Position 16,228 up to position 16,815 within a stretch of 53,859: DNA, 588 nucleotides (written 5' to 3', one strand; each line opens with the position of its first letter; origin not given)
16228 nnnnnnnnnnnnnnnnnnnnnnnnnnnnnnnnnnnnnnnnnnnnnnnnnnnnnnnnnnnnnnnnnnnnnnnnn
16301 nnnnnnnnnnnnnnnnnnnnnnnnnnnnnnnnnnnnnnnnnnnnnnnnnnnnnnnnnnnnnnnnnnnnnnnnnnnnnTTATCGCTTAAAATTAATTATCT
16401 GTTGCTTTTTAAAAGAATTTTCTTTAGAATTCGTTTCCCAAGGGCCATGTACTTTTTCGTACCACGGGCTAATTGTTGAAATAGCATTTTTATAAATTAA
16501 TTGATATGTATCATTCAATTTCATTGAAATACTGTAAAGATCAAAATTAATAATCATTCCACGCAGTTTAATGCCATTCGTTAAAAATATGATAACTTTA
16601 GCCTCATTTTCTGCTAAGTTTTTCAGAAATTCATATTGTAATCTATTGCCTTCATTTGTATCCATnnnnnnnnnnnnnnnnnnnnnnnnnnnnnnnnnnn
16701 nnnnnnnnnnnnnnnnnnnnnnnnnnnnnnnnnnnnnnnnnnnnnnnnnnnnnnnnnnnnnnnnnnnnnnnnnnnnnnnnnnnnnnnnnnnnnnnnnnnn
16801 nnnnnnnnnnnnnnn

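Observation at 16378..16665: Phage-encoded Hfq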

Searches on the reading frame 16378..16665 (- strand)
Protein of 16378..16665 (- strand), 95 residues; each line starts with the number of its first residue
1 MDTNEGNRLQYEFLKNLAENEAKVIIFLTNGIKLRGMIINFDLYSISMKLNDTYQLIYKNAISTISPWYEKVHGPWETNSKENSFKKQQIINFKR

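Call 3: search_protein_families(library=pfam, proteins=[window:16378-16665:-], max_evalue=0.1)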
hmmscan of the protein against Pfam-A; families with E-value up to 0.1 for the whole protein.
window:16378-16665:- (95 aa): 2 families
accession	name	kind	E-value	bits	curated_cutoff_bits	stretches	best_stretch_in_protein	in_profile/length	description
PF17209.9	Hfq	-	2.4e-20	72.3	27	1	9-67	1-59/64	Hfq protein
PF01423.28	LSM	-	0.0082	16.3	23.4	1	21-52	8-38/66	LSM domain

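Call 4: search_protein_families(library=ncbifam, proteins=[window:16378-16665:-], max_evalue=0.1)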
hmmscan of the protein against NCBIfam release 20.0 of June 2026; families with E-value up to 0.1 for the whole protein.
window:16378-16665:- (95 aa): 5 families
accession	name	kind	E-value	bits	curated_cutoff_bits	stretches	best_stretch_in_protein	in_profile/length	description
TIGR02383.1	Hfq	equivalog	7.8e-20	70.5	61.7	1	8-67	2-61/61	RNA chaperone Hfq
NF001602.0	PRK00395.1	equivalog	6.3e-18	64.3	95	1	4-68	2-65/79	RNA chaperone Hfq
NF010691.0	PRK14091.1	equivalog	3e-14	53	270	1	5-69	19-83/176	RNA chaperone Hfq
NF047433.1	Lepto_7_Nterm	domain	0.0028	17.3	43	1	25-66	17-59/63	LA_0442/LA_0875 N-terminal domain-containing protein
NF047624.1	LIC_13076_fam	equivalog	0.043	13.7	110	1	20-90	163-209/214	LIC_13076 family protein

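Call 9: search_dna_similar(query=window:16378-16665:-, collection=phages, mode=protein, max_evalue=0.001, max_rows=30)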
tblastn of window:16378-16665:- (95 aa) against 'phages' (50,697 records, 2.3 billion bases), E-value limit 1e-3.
Records with a match: 7; places in all: 7; records where one place covers at least 80% of the query: 0.
Best place of each record, by identity: <60% 7.
By first word of the organism name: Acinetobacter 2; Salmonella 2; Staphylococcus 2; Bacteriophage 1.
By host as written in the record: - 3; Homo sapiens 2; Staphylococcus aureus 2.
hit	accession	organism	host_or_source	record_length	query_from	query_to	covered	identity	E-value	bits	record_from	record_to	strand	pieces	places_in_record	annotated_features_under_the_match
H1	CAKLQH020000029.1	Acinetobacter phage MD-2021a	not known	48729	1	67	71%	44.8%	3e-9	57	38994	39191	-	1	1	hfq: host factor-I protein (HF-I)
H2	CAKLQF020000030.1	Acinetobacter phage MD-2021a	not known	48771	1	67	71%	44.8%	3e-9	57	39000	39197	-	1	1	hfq: host factor-I protein (HF-I)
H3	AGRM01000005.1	Salmonella enterica subsp. houtenae str. ATCC BAA-1581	Homo sapiens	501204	5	67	66%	46.0%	1e-7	53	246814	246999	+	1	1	RNA chaperone Hfq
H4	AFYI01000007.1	Salmonella enterica subsp. enterica serovar Infantis str. ...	Homo sapiens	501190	5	67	66%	46.0%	2e-7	52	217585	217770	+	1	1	RNA chaperone Hfq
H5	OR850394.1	Staphylococcus phage SA 1298 Kay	Staphylococcus aureus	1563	9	82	78%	35.1%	7e-6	48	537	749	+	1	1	record has no annotation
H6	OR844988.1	Staphylococcus phage SA 1306 Kay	Staphylococcus aureus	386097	9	82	78%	35.1%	8e-6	48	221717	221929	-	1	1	record has no annotation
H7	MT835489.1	Bacteriophage sp.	human fecal samples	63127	9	68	63%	38.3%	4e-6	49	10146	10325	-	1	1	record has no annotation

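Call 11: find_homologous_proteins(query=window:16378-16665:-)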
Query window:16378-16665:- (95 aa): 2 proteins with E <= 0.001 among 2 candidates.
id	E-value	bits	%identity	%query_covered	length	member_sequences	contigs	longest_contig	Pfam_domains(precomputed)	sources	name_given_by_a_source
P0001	2.0e-55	202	96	100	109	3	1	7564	PF17209.10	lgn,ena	-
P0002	6.3e-31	124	63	100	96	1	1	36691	PF17209.10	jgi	jgi:host factor-I protein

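Call 14: search_solved_structures(query=window:16378-16665:-, show_alignments=3)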
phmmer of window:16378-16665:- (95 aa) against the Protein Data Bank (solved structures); distinct sequences matched with E-value up to 0.001: 35.
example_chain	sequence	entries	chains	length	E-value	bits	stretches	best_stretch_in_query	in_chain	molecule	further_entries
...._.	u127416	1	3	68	3.8e-11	46.1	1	6-67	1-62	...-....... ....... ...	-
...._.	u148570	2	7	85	9e-11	44.9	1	4-68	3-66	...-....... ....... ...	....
4nl2_D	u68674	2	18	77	9.7e-11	44.8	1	6-69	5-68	Protein hfq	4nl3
3sb2_A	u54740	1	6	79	1.1e-10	44.7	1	3-68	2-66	Protein hfq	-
4noy_D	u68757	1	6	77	1.4e-10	44.3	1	6-69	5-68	Protein Hfq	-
7og8_A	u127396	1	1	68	1.9e-10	43.8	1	6-67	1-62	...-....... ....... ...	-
1u1s_A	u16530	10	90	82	3.3e-10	43.1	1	5-67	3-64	Hfq protein | Protein hfq | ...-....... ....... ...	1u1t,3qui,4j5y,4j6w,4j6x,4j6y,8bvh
4pno_A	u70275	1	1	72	3.5e-10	43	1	5-68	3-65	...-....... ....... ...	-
1hk9_A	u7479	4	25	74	3.5e-10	43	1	5-68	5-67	PROTEIN HFQ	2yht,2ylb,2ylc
6gwk_A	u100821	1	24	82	3.8e-10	42.9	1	5-68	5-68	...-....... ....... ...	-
3inz_A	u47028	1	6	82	4.6e-10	42.6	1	5-67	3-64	Protein hfq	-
3gib_A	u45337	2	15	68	5e-10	42.5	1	5-67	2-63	Protein hfq | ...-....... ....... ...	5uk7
3qo3_A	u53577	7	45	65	5.2e-10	42.4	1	5-67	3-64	Protein hfq | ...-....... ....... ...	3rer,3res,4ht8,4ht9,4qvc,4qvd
5szd_A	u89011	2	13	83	6e-10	42.2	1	8-71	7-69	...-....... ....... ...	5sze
2y90_A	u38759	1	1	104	6.5e-10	42.1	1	5-70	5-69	PROTEIN HFQ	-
3m4g_A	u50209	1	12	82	8.9e-10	41.7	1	5-67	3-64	Protein hfq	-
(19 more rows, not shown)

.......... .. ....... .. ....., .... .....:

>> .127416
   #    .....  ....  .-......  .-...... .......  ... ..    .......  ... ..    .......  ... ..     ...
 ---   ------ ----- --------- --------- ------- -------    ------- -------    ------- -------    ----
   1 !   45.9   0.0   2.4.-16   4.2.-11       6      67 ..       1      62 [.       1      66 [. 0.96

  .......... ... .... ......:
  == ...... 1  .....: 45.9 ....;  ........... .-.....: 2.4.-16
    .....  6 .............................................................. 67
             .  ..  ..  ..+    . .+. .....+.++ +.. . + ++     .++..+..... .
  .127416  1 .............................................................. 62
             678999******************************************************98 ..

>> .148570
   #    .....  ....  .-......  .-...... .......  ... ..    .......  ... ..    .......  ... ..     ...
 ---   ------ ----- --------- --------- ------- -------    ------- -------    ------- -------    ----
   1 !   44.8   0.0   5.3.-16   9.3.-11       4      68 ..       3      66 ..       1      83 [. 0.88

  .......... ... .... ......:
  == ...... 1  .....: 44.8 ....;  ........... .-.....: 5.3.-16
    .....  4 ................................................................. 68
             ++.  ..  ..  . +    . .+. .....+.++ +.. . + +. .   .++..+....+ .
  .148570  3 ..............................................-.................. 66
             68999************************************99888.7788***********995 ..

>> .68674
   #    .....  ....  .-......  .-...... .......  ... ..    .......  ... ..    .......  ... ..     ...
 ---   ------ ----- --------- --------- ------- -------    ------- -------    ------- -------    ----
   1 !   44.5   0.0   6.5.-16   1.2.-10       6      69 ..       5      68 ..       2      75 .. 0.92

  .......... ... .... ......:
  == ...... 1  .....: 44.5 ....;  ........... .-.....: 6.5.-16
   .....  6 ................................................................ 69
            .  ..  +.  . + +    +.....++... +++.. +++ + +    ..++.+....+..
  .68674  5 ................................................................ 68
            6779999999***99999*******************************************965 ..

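Call 16: search_protein_families(library=phrogs, proteins=[window:16378-16665:-], max_evalue=0.001)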
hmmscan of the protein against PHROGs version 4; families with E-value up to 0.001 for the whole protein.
window:16378-16665:- (95 aa): 0 families

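Call 17: search_protein_representatives(protein=window:16378-16665:-)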
Query: 95 residues. Proteins with E-value up to 0.001 (for the whole library): 1857; up to 1e-10: 21; up to 1e-30: 0. The best 150 are listed.
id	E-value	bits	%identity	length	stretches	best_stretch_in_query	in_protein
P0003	2.8e-24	100.9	54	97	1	1-90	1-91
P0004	2.8e-20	88.1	50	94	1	1-95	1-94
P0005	1.0e-18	83.1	44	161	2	9-66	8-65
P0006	2.1e-18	82.1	38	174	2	8-68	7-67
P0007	3.7e-15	71.7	37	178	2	5-69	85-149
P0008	4.8e-15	71.4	42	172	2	8-67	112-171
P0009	6.6e-15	70.9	37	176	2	8-68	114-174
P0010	9.6e-15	70.4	36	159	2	6-68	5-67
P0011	1.9e-14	69.4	40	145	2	9-75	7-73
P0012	2.4e-14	69.2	40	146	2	8-67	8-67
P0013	2.4e-14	69.1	41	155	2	7-67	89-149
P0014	2.2e-13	66.0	39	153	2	10-65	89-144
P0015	3.7e-13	65.3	40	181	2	2-67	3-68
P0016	2.1e-12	62.9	39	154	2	10-73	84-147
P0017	4.2e-12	62.0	41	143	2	7-66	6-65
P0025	1.4e-10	57.1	50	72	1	4-67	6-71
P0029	5.5e-10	55.2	48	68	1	10-69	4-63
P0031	9.5e-10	54.4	39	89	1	6-88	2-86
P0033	1.5e-09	53.8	53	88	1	4-68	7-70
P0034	1.5e-09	53.8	48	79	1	8-72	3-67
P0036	2.1e-09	53.3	47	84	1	7-68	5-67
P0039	2.9e-09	52.9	52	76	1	7-70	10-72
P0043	5.8e-09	51.9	48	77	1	8-69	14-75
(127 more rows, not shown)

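Call 19: find_encoding_contigs(protein=P0002, flank=10000)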
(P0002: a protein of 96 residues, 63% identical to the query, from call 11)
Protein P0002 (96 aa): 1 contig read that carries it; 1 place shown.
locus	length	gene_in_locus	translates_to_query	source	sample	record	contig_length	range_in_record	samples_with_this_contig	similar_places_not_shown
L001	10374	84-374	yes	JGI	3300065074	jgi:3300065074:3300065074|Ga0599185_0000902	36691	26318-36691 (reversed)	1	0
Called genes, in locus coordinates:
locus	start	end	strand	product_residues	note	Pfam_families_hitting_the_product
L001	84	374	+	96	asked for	PF17209:Hfq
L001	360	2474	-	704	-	-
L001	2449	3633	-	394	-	-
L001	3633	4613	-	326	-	-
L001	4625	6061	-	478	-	-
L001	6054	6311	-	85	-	-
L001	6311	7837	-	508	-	-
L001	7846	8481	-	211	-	PF24175:SU10_adaptor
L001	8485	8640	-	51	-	-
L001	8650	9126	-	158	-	-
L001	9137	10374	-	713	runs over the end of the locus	-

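Call 20: find_encoding_contigs(protein=P0001, flank=10000)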
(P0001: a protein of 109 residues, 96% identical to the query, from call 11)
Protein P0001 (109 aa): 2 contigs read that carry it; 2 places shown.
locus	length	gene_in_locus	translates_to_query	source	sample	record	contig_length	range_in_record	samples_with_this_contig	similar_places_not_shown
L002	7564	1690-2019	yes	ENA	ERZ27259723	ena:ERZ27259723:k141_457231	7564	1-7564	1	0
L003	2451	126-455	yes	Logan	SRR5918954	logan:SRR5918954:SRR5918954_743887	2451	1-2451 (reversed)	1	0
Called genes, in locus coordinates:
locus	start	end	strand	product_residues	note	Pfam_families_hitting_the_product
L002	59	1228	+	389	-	PF13356:Arm-DNA-bind_3, PF14659:Phage_int_SAM_3, PF00589:Phage_integrase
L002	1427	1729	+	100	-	-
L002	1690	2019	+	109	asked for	PF17209:Hfq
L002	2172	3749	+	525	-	-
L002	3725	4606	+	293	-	PF05575:V_cholerae_RfbT (faint), PF05050:Methyltransf_21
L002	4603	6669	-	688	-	-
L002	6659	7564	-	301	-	?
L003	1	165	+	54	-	?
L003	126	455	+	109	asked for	PF17209:Hfq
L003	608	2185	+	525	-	-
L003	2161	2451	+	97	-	?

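Call 21: find_encoding_contigs(protein=window:16378-16665:-, flank=10000)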
Protein window:16378-16665:- (95 aa): 2 contigs read that carry it; 1 place shown.
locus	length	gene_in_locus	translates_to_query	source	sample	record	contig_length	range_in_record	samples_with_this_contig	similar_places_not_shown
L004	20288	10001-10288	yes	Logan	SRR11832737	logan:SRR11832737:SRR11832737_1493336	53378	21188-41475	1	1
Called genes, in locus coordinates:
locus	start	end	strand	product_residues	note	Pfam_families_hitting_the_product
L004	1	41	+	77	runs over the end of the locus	-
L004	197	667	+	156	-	-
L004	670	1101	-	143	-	-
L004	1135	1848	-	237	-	-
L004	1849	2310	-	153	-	-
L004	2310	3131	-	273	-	PF13479:AAA_24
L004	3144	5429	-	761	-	PF08707:PriCT_2, PF13148:DUF3987 (weak)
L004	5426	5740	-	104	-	-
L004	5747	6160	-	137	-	-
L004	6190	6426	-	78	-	PF12728:HTH_17 (weak)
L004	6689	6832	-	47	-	-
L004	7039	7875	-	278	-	-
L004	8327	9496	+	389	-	PF13356:Arm-DNA-bind_3, PF14659:Phage_int_SAM_3 (weak), PF00589:Phage_integrase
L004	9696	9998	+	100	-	-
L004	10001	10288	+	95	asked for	PF17209:Hfq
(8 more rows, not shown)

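Call 22: find_related_loci(query=window:16378-16665:-, collection=viral_contigs, flank=10000)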
Query window:16378-16665:- (95 aa) in viral_contigs; peptide patterns used: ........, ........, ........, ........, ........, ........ (x = any residue, [..] = any of these).
1 stretches matched a pattern, but none encodes a relative of the query by tblastn (E <= 1e-3).

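Call 23: find_related_loci(query=window:16378-16665:-, collection=genome_contigs, flank=10000)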
Query window:16378-16665:- (95 aa) in genome_contigs; peptide patterns used: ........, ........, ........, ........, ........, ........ (x = any residue, [..] = any of these).
43 stretches matched a pattern, but none encodes a relative of the query by tblastn (E <= 1e-3).

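Call 26: find_related_loci(query=A1, collection=genome_contigs, flank=10000)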
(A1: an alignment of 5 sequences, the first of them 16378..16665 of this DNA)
Query A1 (95 aa) in genome_contigs; peptide patterns used: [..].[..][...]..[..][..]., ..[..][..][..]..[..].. (x = any residue, [..] = any of these).
20 stretches matched a pattern, but none encodes a relative of the query by tblastn (E <= 1e-3).

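Call 27: find_related_loci(query=A1, collection=viral_contigs, flank=10000)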
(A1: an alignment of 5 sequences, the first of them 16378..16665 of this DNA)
Query A1 (95 aa) in viral_contigs; peptide patterns used: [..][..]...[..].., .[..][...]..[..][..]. (x = any residue, [..] = any of these).
154 stretches matched a pattern, but none encodes a relative of the query by tblastn (E <= 1e-3).

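Call 42: predict_structure(alignment_id=A2)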
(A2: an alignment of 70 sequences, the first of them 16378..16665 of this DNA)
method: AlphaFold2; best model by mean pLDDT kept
length: 95 residues; sequences in the alignment: 70
mean_pLDDT: 85.3   pTM: 0.68
mean pLDDT of the five models: 85.3, 84.5, 84.3, 83.6, 79.6
residues with pLDDT >= 90: 60; 70-90: 12; 50-70: 16; < 50: 7
segments of 3 or more residues with pLDDT < 50: 81-86
pLDDT, mean of each block of 10 residues (from residue 1): 70 97 97 96 96 96 96 81 50 64
secondary structure, 60 per line:
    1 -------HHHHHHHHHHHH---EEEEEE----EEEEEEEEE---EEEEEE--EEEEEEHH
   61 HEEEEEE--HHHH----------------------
elements in order: H8-19 E23-28 E33-41 E45-50 E53-58 E62-67 H70-73

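Call 45: fold_search(model_id=the predicted structure, library=pdb)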
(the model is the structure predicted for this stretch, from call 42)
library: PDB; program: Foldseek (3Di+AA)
matches with E <= 10: 1214; with E <= 0.001: 170
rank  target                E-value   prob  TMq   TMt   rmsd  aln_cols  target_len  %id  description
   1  3qui_C                8.2e-07  1.00  0.65  0.89   3.9        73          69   40  Crystal structure of Pseudomonas aeruginosa Hfq in complex with ADPNP (released 2012-02-08)
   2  3m4g_B                9.3e-07  1.00  0.65  0.88   3.9        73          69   40  H57A HFQ from Pseudomonas Aeruginosa (released 2010-07-28)
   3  5szd_D                1.2e-06  1.00  0.64  0.88   0.5        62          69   39  Crystal structure of Aquifex aeolicus Hfq at 1.5A (released 2017-04-19)
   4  6gwk_M                1.5e-06  1.00  0.63  0.90   4.0        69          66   36  The crystal structure of Hfq from Caulobacter crescentus (released 2019-05-22)
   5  5szd_A                1.5e-06  1.00  0.64  0.84   4.1        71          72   37  Crystal structure of Aquifex aeolicus Hfq at 1.5A (released 2017-04-19)
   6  3m4g_C                1.5e-06  1.00  0.65  0.87   3.9        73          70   40  H57A HFQ from Pseudomonas Aeruginosa (released 2010-07-28)
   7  5szd_B                1.6e-06  1.00  0.64  0.86   0.5        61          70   39  Crystal structure of Aquifex aeolicus Hfq at 1.5A (released 2017-04-19)
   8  3m4g_E                1.6e-06  1.00  0.65  0.87   5.0        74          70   39  H57A HFQ from Pseudomonas Aeruginosa (released 2010-07-28)
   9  4v2s_A                1.6e-06  1.00  0.62  0.82   7.0        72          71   42  Crystal structure of Hfq in complex with the sRNA RydC (released 2015-01-14)
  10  6gwk_R                1.7e-06  1.00  0.62  0.82   0.4        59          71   41  The crystal structure of Hfq from Caulobacter crescentus (released 2019-05-22)
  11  4noy_A                1.7e-06  1.00  0.66  0.86   0.8        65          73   37  Crystal structure of Listeria monocytogenes Hfq F43W (released 2014-09-10)
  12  1u1t_E                1.7e-06  1.00  0.65  0.89   3.9        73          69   40  Hfq protein from Pseudomonas aeruginosa. High-salt crystals (released 2005-01-25)
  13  3m4g_A                1.7e-06  1.00  0.65  0.90   3.9        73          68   40  H57A HFQ from Pseudomonas Aeruginosa (released 2010-07-28)
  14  4j5y_A                1.8e-06  1.00  0.62  0.86   0.9        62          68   45  Crystal structure of Hfq from Pseudomonas aeruginosa in complex with ATP (released 2013-07-31)
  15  6qlb_E                1.8e-06  1.00  0.63  0.93   0.8        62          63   47  Calpain small subunit 1, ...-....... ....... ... (released 2020-02-05)
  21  3m4g_G                2.0e-06  1.00  0.61  0.87   0.7        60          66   45  H57A HFQ from Pseudomonas Aeruginosa (released 2010-07-28)
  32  3m4g_F                2.5e-06  1.00  0.63  0.84   0.9        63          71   44  H57A HFQ from Pseudomonas Aeruginosa (released 2010-07-28)
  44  3inz_C                3.0e-06  1.00  0.61  0.87   0.6        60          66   45  H57T Hfq from Pseudomonas aeruginosa (released 2010-08-04)
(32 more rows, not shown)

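Call 46: fold_search(model_id=the predicted structure, library=viral)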
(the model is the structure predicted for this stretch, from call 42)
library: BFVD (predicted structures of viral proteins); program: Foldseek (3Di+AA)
matches with E <= 10: 1265; with E <= 0.001: 2
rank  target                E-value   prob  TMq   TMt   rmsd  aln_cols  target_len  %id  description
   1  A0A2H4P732            3.5e-04  1.00  0.61  0.65   2.7        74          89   15  Uncharacterized protein [Pseudomonas phage nickie]
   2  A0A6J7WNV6            6.7e-04  1.00  0.57  0.46  10.6        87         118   20  Uncharacterized protein [uncultured Caudovirales phage]
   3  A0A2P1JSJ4            1.0e-03  1.00  0.58  0.81   3.3        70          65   16  Uncharacterized protein [Gordonia phage Waits]
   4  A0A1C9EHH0            1.1e-03  1.00  0.57  0.37   2.5        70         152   23  Hfq-like domain-containing protein [Mycobacterium phage Tonenili]
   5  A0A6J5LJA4            1.8e-03  1.00  0.59  0.56   2.7        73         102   18  Uncharacterized protein [uncultured Caudovirales phage]
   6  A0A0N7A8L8            1.8e-03  1.00  0.56  0.70   4.0        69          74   20  (no name in the UniProt tables at hand)
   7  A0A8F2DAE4            2.6e-03  1.00  0.56  0.77   2.0        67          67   21  Uncharacterized protein [Gordonia phage VanLee]
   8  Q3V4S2                3.1e-03  1.00  0.54  0.59   6.1        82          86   15  Uncharacterized protein ORF86 [Acidianus two-tailed virus]
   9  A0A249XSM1            3.3e-03  1.00  0.57  0.40   2.5        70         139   18  Hfq-like domain-containing protein [Mycobacterium phage Phabba]
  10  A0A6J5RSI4            3.5e-03  1.00  0.47  0.33   6.1        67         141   19  Uncharacterized protein [uncultured Caudovirales phage]
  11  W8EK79                3.7e-03  1.00  0.49  0.71   1.8        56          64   20  (no name in the UniProt tables at hand)
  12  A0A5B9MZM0            4.1e-03  1.00  0.47  0.42   5.5        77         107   21  (no name in the UniProt tables at hand)
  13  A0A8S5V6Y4            5.5e-03  1.00  0.54  0.72   2.0        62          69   18  Uncharacterized protein [CrAss-like virus sp. ctXt06]
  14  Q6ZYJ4                5.5e-03  1.00  0.45  0.32   1.7        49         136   20  Uncharacterized protein [Pyrobaculum spherical virus (isolate United States/Yellowstone)]
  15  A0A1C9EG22            5.5e-03  1.00  0.56  0.48   6.7        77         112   17  (no name in the UniProt tables at hand)
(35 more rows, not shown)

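Call 59: list_cluster_members(proteins=[P0003, P0004, P0025, P0029, P0033, P0039, P0034, P0036, P0043, P0031])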
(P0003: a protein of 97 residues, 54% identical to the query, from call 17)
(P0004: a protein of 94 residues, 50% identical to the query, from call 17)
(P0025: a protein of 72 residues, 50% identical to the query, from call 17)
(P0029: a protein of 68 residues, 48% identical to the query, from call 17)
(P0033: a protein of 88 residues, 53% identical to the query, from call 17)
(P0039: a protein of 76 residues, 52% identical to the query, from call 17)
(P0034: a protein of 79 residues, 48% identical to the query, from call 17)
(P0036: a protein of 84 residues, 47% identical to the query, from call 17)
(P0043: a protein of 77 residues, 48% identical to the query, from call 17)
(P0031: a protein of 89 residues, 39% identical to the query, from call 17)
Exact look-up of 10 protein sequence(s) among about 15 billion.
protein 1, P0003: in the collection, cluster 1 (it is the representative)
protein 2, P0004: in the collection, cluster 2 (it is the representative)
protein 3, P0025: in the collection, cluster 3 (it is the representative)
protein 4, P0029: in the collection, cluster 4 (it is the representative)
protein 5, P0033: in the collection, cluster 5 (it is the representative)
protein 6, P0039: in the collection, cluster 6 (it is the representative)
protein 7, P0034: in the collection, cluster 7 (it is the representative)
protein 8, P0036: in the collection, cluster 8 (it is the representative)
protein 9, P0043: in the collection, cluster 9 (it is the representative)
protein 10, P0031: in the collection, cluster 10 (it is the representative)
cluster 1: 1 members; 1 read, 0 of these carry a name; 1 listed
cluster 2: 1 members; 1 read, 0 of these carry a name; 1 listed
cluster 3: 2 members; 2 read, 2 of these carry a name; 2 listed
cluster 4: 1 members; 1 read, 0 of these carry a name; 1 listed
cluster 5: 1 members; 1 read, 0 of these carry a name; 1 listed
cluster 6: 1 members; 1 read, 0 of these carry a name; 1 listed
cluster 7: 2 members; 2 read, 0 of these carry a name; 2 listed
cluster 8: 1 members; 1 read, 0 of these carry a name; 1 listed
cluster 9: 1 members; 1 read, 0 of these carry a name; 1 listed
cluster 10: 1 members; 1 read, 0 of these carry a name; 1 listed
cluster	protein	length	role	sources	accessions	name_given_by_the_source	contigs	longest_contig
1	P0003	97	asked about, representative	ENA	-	-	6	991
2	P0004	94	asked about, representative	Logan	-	-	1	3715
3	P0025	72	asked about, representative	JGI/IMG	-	host factor-I protein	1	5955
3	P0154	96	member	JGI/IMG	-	host factor-I protein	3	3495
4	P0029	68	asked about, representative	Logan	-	-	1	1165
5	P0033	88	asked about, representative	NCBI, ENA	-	-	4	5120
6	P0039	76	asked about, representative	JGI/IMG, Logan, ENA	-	-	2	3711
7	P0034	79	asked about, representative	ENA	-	-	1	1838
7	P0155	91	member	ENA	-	-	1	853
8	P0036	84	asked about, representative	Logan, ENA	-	-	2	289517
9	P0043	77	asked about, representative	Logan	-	-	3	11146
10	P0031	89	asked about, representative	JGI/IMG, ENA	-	-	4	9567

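Call 60: find_encoding_contigs(protein=P0004, flank=5000)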
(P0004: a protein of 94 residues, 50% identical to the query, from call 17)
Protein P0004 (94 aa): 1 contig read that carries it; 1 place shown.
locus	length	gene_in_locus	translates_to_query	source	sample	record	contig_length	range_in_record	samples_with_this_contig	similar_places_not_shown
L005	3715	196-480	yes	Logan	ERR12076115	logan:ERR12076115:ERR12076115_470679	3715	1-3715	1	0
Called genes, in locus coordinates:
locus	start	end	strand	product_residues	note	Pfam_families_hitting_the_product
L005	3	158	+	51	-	?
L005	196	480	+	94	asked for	PF17209:Hfq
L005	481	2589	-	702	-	-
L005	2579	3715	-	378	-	?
